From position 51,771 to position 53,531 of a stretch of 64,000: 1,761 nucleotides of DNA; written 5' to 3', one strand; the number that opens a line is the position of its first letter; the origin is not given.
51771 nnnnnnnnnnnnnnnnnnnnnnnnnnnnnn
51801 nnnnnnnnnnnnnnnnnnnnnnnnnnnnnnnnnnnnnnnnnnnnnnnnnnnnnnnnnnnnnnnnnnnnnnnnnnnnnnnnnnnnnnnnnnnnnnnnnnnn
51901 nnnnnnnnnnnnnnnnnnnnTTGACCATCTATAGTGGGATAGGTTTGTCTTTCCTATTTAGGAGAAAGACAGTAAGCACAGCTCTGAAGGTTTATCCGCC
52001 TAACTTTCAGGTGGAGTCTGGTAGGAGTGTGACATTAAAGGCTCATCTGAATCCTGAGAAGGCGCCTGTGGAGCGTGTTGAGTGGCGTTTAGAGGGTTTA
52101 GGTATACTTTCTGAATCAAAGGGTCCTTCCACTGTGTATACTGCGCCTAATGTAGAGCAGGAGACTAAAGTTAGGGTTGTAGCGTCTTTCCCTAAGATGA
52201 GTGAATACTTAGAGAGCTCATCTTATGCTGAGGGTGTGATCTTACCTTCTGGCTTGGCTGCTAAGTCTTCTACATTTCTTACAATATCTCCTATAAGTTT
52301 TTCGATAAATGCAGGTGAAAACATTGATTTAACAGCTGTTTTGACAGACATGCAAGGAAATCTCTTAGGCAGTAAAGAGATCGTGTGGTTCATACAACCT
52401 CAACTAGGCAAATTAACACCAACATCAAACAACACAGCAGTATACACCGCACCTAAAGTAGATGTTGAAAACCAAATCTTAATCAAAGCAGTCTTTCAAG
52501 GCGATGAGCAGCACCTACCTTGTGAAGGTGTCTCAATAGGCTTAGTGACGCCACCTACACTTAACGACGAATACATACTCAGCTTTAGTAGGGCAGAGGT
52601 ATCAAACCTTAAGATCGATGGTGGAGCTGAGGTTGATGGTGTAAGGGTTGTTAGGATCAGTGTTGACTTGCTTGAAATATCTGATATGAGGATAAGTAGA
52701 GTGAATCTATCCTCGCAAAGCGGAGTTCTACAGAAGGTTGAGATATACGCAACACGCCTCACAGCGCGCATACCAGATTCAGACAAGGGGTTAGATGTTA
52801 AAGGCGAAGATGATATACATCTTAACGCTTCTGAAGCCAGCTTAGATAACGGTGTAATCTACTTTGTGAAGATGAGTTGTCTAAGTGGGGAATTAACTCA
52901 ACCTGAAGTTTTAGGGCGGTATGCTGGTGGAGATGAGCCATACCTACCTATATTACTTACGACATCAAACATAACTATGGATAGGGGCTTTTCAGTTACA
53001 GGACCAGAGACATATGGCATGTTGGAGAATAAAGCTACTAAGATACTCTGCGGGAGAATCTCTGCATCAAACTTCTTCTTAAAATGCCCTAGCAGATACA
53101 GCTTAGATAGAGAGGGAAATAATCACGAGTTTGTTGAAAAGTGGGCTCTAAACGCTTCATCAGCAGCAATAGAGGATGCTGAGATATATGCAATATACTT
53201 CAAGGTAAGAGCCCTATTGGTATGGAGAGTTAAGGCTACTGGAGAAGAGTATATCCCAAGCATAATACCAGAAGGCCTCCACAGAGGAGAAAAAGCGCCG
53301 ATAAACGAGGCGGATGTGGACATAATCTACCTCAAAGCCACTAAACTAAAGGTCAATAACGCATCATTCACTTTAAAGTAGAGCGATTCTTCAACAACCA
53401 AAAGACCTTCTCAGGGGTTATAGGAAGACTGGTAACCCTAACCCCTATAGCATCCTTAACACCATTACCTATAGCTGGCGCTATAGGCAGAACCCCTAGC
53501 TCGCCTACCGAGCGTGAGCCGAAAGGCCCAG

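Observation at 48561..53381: Transhydroxylase-like Mo enzyme (alpha+beta) translationally coupled to an unassigned 486-aa protein with two Ig-like repeats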

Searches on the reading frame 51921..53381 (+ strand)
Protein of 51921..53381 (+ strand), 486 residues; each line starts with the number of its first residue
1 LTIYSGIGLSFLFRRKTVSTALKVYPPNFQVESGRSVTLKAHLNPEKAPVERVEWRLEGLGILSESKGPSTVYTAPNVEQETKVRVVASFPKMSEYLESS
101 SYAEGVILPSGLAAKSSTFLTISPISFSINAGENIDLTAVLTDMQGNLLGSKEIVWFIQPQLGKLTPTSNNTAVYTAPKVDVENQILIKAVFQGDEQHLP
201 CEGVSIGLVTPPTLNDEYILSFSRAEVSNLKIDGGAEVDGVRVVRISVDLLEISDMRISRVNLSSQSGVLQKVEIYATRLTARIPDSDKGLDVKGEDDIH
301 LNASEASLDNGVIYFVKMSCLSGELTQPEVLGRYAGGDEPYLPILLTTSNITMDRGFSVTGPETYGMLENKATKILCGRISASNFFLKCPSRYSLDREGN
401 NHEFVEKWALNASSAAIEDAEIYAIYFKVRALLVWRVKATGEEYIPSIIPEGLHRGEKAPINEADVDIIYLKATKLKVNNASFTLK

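Call 5: search_protein_families(library=pfam, proteins=[window:51921-53381:+], max_evalue=0.1)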
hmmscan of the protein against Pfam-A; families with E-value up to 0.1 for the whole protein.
window:51921-53381:+ (486 aa): 2 families
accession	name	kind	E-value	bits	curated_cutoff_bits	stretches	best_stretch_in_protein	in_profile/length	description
PF16640.11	Big_3_5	-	0.00037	21.5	35.5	1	128-199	7-76/88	Bacterial Ig-like domain (group 3)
PF02369.22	Big_1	-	0.076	13.6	34.9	0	120-172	4-56/93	Bacterial Ig-like domain (group 1)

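Call 6: search_protein_families(library=ncbifam, proteins=[window:51921-53381:+], max_evalue=0.1)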
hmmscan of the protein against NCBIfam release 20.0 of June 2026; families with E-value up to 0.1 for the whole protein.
window:51921-53381:+ (486 aa): 0 families

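Call 11: find_homologous_proteins(query=window:51921-53381:+, max_evalue=0.001)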
Query window:51921-53381:+ (486 aa): 10 proteins with E <= 0.001 among 8000 candidates.
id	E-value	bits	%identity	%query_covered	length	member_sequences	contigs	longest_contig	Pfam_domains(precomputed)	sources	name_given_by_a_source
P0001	0.0e+0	1070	100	100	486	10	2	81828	-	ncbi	ncbi:MAG: hypothetical protein QXK20_02125 [Nitrososphaerales archaeon]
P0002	9.4e-232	788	84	87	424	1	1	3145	-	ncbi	ncbi:MAG: hypothetical protein ACK4TI_00400, partial [Nitrososphaerales archaeon]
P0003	1.6e-220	751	70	98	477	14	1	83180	-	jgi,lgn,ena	-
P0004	4.4e-220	749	70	98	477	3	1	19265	-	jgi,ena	-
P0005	1.2e-216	738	69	99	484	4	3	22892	-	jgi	jgi:hypothetical protein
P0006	2.0e-216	737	68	98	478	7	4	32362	-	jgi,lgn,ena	jgi:hypothetical protein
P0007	1.3e-215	735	69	98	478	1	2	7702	-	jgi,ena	-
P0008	5.4e-215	733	68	98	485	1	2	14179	-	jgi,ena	-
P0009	3.8e-187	641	61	98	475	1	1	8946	-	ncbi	-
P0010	2.7e-176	605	59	98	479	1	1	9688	-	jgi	jgi:hypothetical protein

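Call 12: find_encoding_contigs(protein=P0003, flank=8000, max_places=3)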
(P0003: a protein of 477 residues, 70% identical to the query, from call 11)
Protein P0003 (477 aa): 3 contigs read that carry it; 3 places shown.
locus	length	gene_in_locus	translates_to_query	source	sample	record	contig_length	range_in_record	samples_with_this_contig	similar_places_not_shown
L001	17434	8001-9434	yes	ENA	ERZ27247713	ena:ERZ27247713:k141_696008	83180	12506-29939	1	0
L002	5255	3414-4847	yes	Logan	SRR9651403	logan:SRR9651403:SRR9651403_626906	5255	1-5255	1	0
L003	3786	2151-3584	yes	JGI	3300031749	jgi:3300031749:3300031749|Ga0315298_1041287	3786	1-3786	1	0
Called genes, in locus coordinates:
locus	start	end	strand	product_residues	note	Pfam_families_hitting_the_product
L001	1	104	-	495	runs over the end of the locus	PF13458:Peripla_BP_6, PF13433:Peripla_BP_5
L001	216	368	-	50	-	-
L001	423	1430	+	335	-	PF00070:Pyr_redox (faint), PF00890:FAD_binding_2 (weak), PF01266:DAO (faint), PF07992:Pyr_redox_2, PF12831:FAD_oxidored (weak), PF13738:Pyr_redox_3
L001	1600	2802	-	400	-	PF07690:MFS_1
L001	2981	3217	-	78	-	-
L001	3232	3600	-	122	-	-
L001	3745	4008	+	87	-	-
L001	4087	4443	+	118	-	-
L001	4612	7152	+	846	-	PF00384:Molybdopterin, PF01568:Molydop_binding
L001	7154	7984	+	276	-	PF13247:Fer4_11, PF12838:Fer4_7 (weak), PF13187:Fer4_9 (weak), PF14697:Fer4_21 (weak), PF25160:LdpA_Fe-S-bd (weak), PF00037:Fer4, PF12797:Fer4_2 (weak), PF13620:CarboxypepD_reg, +3 more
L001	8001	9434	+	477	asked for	-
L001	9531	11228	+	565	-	PF00890:FAD_binding_2, PF07992:Pyr_redox_2 (faint), PF02910:Succ_DH_flav_C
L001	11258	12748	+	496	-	PF00111:Fer2 (weak), PF13085:Fer2_3, PF00037:Fer4 (weak), PF13237:Fer4_10, PF12838:Fer4_7 (weak), PF13183:Fer4_8, PF13187:Fer4_9 (weak), PF13534:Fer4_17, +1 more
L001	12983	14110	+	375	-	PF00266:Aminotran_5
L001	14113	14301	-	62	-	PF04909:Amidohydro_2 (weak)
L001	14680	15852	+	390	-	PF02608:Bmp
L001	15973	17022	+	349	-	PF02653:BPD_transp_2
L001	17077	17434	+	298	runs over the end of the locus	PF02653:BPD_transp_2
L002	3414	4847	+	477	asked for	-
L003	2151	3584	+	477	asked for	-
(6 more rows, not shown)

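Call 13: find_encoding_contigs(protein=P0010, flank=8000, max_places=3)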
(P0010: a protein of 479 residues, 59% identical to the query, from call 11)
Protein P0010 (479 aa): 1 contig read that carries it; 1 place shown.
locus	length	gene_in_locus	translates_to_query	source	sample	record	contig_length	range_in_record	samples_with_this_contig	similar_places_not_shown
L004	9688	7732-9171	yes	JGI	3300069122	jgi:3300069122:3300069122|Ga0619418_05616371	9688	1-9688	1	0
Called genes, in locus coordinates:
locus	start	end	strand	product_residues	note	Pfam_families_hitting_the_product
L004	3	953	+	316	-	?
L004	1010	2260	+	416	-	PF00291:PALP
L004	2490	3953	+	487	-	PF20695:UbiD_N, PF01977:UbiD, PF20696:UbiD_C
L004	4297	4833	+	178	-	PF21423:AhtL-like_1st, PF00384:Molybdopterin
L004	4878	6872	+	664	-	PF00384:Molybdopterin, PF01568:Molydop_binding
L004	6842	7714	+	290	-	PF13187:Fer4_9 (faint), PF12797:Fer4_2 (faint), PF13247:Fer4_11, PF12838:Fer4_7 (weak), PF13620:CarboxypepD_reg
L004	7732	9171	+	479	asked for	-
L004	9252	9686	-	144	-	?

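Call 14: find_encoding_contigs(protein=P0009, flank=8000, max_places=3)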
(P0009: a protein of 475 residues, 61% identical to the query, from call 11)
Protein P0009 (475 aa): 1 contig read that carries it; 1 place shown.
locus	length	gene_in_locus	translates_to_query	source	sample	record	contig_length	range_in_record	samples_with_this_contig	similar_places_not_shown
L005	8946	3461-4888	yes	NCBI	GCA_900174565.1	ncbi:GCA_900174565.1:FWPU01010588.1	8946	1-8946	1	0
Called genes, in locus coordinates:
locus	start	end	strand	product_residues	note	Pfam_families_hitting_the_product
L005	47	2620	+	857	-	PF21423:AhtL-like_1st, PF00384:Molybdopterin, PF01568:Molydop_binding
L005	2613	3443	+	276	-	PF13247:Fer4_11, PF13187:Fer4_9 (weak), PF25160:LdpA_Fe-S-bd (weak), PF00037:Fer4, PF12797:Fer4_2 (weak), PF12837:Fer4_6, PF12800:Fer4_4 (weak), PF13620:CarboxypepD_reg, +2 more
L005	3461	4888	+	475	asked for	-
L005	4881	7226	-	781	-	PF01315:Ald_Xan_dh_C, PF02738:MoCoBD_1, PF20256:MoCoBD_2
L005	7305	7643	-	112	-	PF01127:Sdh_cyt, PF02313:Fumarate_red_D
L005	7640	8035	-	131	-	PF02300:Fumarate_red_C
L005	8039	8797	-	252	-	PF13085:Fer2_3, PF13534:Fer4_17, PF13183:Fer4_8, PF13237:Fer4_10, PF12838:Fer4_7 (weak), PF13187:Fer4_9 (weak), PF13484:Fer4_16 (weak)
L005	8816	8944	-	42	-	?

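Call 23: predict_structure(alignment_id=A1)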
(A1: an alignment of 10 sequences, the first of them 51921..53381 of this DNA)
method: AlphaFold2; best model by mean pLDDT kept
length: 486 residues; sequences in the alignment: 10
mean_pLDDT: 72.0   pTM: 0.59
mean pLDDT of the five models: 72.0, 67.6, 62.6, 56.2, 54.1
residues with pLDDT >= 90: 131; 70-90: 181; 50-70: 73; < 50: 101
segments of 3 or more residues with pLDDT < 50: 1-19, 333-343, 355-374, 399-401, 424-467
pLDDT, mean of each block of 10 residues (from residue 1): 27 38 79 92 68 92 91 93 92 75 89 82 68 84 76 90 90 90 81 90 80 80 93 88 94 86 84 94 83 87 88 91 87 43 52 48 35 52 65 51 59 76 44 26 27 30 45 82 71
secondary structure, 60 per line:
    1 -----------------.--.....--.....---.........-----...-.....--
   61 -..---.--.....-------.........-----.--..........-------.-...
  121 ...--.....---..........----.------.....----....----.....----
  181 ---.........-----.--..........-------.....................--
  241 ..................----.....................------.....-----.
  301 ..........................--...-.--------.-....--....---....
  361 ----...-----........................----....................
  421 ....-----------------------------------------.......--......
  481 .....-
elements in order: E21-25 E28-32 E36-44 E54-58 E70-74 E82-90 E99-108 E118-123 E126-130 E134-143 E155-159 E164-167 E172-176 E184-192 E201-210 E218-238 E241-258 E263-283 E290-294 E300-326 E329-331 E344-347 E350-353 E357-360 E373-396 E401-424 E466-472 E475-485

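Call 28: fold_search(model_id=the predicted structure, library=pdb)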
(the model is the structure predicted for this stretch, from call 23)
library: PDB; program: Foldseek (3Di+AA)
matches with E <= 10: 1886; with E <= 0.001: 215
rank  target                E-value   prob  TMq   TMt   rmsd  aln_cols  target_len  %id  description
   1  7z4b_DW               3.3e-08  1.00  0.16  0.10  32.9       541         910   10  Bacteriophage SU10 virion (C1) (released 2022-12-28)
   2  5ulu                  2.2e-07  1.00  0.16  0.23  26.6       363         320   14  Crystal Structure of Mouse Cadherin-23 EC19-21 (S2087P) with non-syndromic deafness (DFNB12) associated mutation D2148N (released 2018-01-31)
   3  7z47_G                3.3e-07  1.00  0.16  0.10  33.9       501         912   12  Tail of bacteriophage SU10 (released 2022-08-10)
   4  7z4f_G                4.7e-07  1.00  0.16  0.09  51.4       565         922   10  Tail of phage SU10 genome release intermediate (released 2022-08-17)
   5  6bxu_B                5.1e-07  1.00  0.15  0.22  26.1       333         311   13  Crystal Structure of Mouse Protocadherin-15 EC5-7 I582T (released 2018-12-26)
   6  5tpk                  1.6e-06  1.00  0.15  0.30  18.9       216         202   13  Crystal Structure of Mouse Protocadherin-15 EC7-8 V875A (released 2017-10-25)
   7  4e9l                  1.9e-06  1.00  0.17  0.24  21.4       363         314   10  FdeC, a Novel Broadly Conserved Escherichia coli Adhesin Eliciting Protection against Urinary Tract Infections (released 2012-04-25)
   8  3b43                  2.2e-06  1.00  0.17  0.15  36.0       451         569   10  I-band fragment I65-I70 from titin (released 2008-01-22)
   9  6bxu_A                2.4e-06  1.00  0.16  0.21  24.3       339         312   13  Crystal Structure of Mouse Protocadherin-15 EC5-7 I582T (released 2018-12-26)
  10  1ya5_A                2.7e-06  1.00  0.14  0.31  19.7       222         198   15  Crystal structure of the titin domains z1z2 in complex with telethonin (released 2005-12-20)
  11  1ya5_B                2.7e-06  1.00  0.14  0.30  19.1       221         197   14  Crystal structure of the titin domains z1z2 in complex with telethonin (released 2005-12-20)
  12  6sdb_E                2.9e-06  1.00  0.14  0.31  16.2       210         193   13  Chimeric titin Z1Z2 functionalized with a KLER exogenous peptide from decorin (released 2019-09-18)
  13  7ol4_D                3.2e-06  1.00  0.17  0.15  23.9       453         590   10  Mouse contactin-1 neurofascin-155 immunoglobulin domains adhesion complex (released 2022-12-14)
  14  2f8v_A                3.5e-06  1.00  0.14  0.30  18.6       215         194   15  Structure of full length telethonin in complex with the N-terminus of titin (released 2006-06-27)
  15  4pbw_F                3.5e-06  1.00  0.14  0.29  13.9       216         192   14  Crystal structure of chicken receptor protein tyrosine phosphatase sigma in complex with TrkC (released 2014-11-12)
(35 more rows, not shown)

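Call 31: search_protein_representatives(alignment_id=A1)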
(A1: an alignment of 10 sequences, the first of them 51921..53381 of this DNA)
Query: 10 sequences, 477 profile positions. Proteins with E-value up to 0.001 (for the whole library): 821; up to 1e-10: 197; up to 1e-30: 39. The best 150 are listed.
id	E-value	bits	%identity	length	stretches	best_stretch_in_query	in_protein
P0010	4.6e-249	843.5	-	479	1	1-477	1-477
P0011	8.5e-149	512.9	-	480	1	1-477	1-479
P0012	2.5e-127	442.1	-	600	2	8-476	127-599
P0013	4.8e-127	441.2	-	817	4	51-475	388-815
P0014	8.1e-119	414.0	-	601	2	12-476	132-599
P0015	1.1e-105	370.7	-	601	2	7-475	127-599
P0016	4.2e-105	368.8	-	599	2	11-474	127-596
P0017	6.6e-93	328.6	-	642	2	11-470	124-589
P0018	1.7e-90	320.7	-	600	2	4-472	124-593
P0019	2.7e-88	313.4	-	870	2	12-474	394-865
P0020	3.4e-70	253.7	-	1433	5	10-206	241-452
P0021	3.8e-70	253.6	-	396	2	8-269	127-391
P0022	4.5e-58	213.7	-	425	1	64-475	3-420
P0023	1.1e-57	212.4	-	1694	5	61-204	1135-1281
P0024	3.0e-57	211.0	-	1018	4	10-204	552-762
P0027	1.2e-53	199.1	-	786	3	170-467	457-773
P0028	8.4e-52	193.0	-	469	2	192-474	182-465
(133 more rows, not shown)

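Call 33: find_encoding_contigs(protein=P0012, flank=8000, max_places=3)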
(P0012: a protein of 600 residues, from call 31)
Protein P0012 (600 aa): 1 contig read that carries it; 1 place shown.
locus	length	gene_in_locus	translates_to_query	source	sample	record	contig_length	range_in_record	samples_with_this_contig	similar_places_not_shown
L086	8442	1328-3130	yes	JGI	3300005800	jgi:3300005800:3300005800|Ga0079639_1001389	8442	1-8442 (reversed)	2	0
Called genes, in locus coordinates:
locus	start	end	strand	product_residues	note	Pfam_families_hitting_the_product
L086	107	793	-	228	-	-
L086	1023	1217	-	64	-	-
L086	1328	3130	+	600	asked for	PF16640:Big_3_5 (faint), PF02369:Big_1 (weak)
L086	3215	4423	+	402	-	PF04055:Radical_SAM, PF13186:SPASM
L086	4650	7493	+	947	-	PF21423:AhtL-like_1st, PF00384:Molybdopterin, PF01568:Molydop_binding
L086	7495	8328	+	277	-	PF13247:Fer4_11, PF12838:Fer4_7 (weak), PF13187:Fer4_9 (weak), PF25160:LdpA_Fe-S-bd (weak), PF00037:Fer4, PF12797:Fer4_2 (weak), PF12800:Fer4_4 (weak), PF13620:CarboxypepD_reg, +4 more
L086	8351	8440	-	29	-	?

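Call 34: find_encoding_contigs(protein=P0011, flank=8000, max_places=3)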
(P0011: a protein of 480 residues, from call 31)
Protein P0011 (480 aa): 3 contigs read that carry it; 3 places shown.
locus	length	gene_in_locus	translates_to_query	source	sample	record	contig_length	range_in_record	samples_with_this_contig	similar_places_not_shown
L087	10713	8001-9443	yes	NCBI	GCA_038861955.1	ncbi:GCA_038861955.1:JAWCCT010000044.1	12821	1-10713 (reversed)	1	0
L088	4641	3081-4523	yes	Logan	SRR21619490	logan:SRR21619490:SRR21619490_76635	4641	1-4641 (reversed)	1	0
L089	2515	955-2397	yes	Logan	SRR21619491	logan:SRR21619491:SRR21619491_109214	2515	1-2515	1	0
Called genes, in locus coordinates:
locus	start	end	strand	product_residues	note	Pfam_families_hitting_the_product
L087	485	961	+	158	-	-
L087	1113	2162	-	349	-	PF00589:Phage_integrase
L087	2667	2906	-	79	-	-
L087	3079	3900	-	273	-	-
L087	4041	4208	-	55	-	-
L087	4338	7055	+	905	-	PF21423:AhtL-like_1st (weak), PF00384:Molybdopterin, PF01568:Molydop_binding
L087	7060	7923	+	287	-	PF12837:Fer4_6 (faint), PF13237:Fer4_10 (faint), PF12838:Fer4_7, PF13187:Fer4_9 (faint), PF13247:Fer4_11, PF13620:CarboxypepD_reg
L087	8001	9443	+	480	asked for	-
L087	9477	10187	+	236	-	PF02613:Nitrate_red_del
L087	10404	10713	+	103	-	PF27234:MJ0013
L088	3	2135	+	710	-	?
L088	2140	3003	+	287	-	PF12837:Fer4_6 (faint), PF13237:Fer4_10 (faint), PF12838:Fer4_7, PF13187:Fer4_9 (faint), PF13247:Fer4_11, PF13620:CarboxypepD_reg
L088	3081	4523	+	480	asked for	-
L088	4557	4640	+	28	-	?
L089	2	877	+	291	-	?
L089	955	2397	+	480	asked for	-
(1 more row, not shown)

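Call 42: find_encoding_contigs(protein=P0013, flank=10000, max_places=2)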
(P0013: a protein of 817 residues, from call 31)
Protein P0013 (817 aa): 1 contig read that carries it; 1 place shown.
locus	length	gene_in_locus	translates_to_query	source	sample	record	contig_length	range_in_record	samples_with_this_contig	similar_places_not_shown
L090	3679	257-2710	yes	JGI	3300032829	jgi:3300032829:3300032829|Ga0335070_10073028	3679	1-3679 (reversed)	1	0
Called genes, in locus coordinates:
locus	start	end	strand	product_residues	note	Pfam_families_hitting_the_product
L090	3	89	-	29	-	?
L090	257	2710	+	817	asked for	PF16640:Big_3_5 (faint), PF02369:Big_1 (faint)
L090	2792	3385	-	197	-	-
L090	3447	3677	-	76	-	?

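Call 43: find_encoding_contigs(protein=P0014, flank=10000, max_places=2)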
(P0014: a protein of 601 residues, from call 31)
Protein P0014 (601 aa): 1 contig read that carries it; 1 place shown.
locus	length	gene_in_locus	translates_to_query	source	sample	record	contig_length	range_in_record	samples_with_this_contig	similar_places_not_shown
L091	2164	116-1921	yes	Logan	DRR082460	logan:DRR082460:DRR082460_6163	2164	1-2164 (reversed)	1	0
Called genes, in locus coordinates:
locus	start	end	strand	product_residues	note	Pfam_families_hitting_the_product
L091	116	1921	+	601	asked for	-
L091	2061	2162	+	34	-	?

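Call 44: find_encoding_contigs(protein=P0019, flank=10000, max_places=2)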
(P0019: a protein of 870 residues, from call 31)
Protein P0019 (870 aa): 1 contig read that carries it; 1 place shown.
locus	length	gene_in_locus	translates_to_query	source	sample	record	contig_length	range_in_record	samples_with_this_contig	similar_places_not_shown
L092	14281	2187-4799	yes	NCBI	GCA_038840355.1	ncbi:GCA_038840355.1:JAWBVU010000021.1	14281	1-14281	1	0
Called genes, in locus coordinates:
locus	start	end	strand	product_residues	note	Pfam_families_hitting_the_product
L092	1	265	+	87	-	?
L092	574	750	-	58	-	-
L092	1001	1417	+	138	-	-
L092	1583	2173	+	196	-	PF13183:Fer4_8 (faint), PF13534:Fer4_17 (faint), PF00037:Fer4 (weak), PF12838:Fer4_7, PF13187:Fer4_9 (weak), PF00037:Fer4, PF12797:Fer4_2 (weak), PF12837:Fer4_6 (weak), +6 more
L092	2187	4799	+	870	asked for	PF12801:Fer4_5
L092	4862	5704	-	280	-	PF12838:Fer4_7 (faint), PF13247:Fer4_11, PF13187:Fer4_9 (weak), PF25160:LdpA_Fe-S-bd (weak), PF00037:Fer4 (weak), PF12797:Fer4_2 (weak), PF12837:Fer4_6, PF13620:CarboxypepD_reg, +3 more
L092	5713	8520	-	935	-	PF00384:Molybdopterin, PF01568:Molydop_binding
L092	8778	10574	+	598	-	-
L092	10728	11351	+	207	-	-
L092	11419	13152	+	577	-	PF02310:B12-binding, PF04055:Radical_SAM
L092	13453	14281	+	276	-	PF02310:B12-binding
